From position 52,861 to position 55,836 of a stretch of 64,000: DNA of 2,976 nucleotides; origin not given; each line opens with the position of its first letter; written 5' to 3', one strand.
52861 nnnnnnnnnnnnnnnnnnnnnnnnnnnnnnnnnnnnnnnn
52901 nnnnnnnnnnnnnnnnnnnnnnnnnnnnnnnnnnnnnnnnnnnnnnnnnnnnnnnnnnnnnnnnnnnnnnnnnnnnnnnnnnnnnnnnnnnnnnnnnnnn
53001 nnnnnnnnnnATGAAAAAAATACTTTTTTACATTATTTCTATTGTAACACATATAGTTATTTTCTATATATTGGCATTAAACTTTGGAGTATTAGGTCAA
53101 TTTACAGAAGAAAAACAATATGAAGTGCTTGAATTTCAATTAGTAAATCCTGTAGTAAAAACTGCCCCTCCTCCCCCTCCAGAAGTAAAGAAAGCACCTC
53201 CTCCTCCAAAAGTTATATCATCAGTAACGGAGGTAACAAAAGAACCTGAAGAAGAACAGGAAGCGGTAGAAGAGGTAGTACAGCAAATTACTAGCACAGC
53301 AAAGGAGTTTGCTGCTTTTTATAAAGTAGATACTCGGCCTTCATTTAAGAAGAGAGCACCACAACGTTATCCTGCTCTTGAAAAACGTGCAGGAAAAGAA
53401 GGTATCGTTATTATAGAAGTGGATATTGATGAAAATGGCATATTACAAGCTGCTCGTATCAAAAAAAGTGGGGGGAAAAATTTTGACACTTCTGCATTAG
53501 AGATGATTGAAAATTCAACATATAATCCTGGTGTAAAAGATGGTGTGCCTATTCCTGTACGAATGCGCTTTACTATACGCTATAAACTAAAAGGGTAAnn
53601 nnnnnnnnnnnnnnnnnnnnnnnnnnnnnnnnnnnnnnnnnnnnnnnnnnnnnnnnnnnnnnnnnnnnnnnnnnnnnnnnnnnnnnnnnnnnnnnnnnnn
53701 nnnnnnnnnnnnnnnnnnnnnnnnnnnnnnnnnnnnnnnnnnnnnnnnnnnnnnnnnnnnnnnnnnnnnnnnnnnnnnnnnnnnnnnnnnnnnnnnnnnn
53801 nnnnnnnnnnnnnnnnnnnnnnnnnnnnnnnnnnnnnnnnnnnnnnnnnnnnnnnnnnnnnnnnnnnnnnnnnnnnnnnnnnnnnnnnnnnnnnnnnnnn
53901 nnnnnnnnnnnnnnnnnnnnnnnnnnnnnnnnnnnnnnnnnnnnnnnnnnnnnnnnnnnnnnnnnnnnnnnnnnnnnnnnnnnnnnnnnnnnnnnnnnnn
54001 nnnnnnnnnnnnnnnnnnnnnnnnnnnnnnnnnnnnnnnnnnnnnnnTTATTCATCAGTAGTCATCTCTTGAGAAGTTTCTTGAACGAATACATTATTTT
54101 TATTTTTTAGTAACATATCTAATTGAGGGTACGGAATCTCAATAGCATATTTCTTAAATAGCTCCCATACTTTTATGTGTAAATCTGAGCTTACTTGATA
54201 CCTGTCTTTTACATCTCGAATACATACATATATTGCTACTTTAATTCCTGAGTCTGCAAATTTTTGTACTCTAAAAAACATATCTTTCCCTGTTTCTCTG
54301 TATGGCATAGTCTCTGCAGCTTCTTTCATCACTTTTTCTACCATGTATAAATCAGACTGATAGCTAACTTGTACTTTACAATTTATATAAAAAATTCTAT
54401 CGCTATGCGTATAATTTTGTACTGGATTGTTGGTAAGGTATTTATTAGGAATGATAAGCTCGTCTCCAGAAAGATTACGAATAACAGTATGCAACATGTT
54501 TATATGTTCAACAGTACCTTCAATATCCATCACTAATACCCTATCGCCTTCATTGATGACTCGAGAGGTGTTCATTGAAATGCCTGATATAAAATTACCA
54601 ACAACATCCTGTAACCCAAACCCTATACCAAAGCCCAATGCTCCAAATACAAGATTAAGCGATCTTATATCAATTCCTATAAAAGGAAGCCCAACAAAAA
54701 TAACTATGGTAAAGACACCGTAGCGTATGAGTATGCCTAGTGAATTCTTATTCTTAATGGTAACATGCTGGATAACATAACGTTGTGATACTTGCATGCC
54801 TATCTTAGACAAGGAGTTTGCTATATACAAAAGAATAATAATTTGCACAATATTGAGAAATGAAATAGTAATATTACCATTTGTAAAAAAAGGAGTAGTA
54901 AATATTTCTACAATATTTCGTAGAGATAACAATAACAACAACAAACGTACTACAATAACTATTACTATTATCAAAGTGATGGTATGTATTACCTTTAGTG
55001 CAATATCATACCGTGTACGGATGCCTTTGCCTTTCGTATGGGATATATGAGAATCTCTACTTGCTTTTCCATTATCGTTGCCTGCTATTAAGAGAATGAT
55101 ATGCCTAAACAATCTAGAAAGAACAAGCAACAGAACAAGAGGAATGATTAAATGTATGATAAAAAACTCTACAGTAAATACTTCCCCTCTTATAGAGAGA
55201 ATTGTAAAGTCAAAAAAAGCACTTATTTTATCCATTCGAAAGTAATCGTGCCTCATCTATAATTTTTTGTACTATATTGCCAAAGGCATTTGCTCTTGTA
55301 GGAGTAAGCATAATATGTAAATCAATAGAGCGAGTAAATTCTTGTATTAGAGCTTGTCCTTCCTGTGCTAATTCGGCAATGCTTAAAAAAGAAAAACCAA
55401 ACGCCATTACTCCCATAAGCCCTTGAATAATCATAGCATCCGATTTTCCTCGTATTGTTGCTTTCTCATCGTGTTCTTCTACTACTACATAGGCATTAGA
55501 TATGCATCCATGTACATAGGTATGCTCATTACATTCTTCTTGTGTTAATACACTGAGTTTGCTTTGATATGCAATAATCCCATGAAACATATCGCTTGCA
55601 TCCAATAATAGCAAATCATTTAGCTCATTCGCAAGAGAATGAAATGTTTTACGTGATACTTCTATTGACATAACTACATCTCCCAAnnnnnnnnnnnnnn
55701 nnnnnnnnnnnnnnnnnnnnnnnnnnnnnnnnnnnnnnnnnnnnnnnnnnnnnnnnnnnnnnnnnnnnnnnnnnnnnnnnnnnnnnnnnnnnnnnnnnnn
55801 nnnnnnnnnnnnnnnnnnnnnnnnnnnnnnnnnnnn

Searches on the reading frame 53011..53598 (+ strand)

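Call 43: search_protein_families(library=ncbifam, proteins=[window:53011-53598:+], max_evalue=0.00001)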
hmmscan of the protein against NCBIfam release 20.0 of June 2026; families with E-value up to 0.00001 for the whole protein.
window:53011-53598:+ (195 aa): 2 families
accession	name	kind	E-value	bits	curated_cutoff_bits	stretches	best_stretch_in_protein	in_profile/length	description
TIGR01352.1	tonB_Cterm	subfamily_domain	2.1e-13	50.4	27.1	1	119-193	2-75/76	TonB family protein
NF038079.1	TonB_sider_MxcH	equivalog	5.3e-10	38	925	1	110-193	2-85/792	TonB-dependent siderophore myxochelin receptor MxcH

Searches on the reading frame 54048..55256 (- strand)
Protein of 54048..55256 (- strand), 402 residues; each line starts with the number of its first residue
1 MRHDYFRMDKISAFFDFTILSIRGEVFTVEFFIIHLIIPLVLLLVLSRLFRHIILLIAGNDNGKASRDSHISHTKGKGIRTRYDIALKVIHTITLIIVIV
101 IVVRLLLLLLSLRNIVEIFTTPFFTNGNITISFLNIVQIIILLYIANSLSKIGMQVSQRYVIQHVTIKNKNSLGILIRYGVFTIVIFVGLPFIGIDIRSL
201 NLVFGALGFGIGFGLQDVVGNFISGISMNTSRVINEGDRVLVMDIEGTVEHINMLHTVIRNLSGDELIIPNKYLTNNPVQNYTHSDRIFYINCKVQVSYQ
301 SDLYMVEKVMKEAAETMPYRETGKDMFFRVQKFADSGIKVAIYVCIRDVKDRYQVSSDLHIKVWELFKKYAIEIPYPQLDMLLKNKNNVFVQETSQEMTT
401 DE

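Call 43: search_protein_families(library=ncbifam, proteins=[window:54048-55256:-], max_evalue=0.00001)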
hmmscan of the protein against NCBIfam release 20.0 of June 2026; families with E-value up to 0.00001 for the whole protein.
window:54048-55256:- (402 aa): 6 families
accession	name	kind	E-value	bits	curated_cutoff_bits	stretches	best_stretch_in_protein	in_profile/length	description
NF008438.0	PRK11281.1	equivalog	8.4e-33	113.2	991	1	174-400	877-1105/1113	mechanosensitive channel MscK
NF047602.1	MscsSHelicob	equivalog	5.9e-26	91.5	400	1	134-384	11-259/260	small-conductance mechanosensitive channel MscS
NF008180.0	PRK10929.1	equivalog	1.9e-24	85.6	809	1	131-392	831-1094/1109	miniconductance mechanosensitive channel MscM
NF007662.0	PRK10334.1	subfamily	9.6e-22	77.5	321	1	134-385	29-279/286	small-conductance mechanosensitive channel MscS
NF047601.1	MscSThanab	equivalog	1e-20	74.3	500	1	134-387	22-280/280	small-conductance mechanosensitive channel MscS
NF008542.0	PRK11465.1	equivalog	2.8e-10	39.1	596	1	98-326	431-662/741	mechanosensitive channel protein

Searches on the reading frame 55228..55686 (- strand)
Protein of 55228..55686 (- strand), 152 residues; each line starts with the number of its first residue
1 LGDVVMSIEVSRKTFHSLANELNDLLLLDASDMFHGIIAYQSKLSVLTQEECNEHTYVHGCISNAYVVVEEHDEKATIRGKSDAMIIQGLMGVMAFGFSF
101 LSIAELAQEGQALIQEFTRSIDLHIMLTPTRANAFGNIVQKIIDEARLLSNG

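Call 43: search_protein_families(library=ncbifam, proteins=[window:55228-55686:-], max_evalue=0.00001)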
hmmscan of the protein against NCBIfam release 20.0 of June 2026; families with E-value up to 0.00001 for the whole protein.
window:55228-55686:- (152 aa): 1 family
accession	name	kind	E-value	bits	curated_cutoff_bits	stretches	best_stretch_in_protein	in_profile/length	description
NF006792.0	PRK09296.1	equivalog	2.5e-12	46.8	160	1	36-149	26-137/138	cysteine desulfuration protein SufE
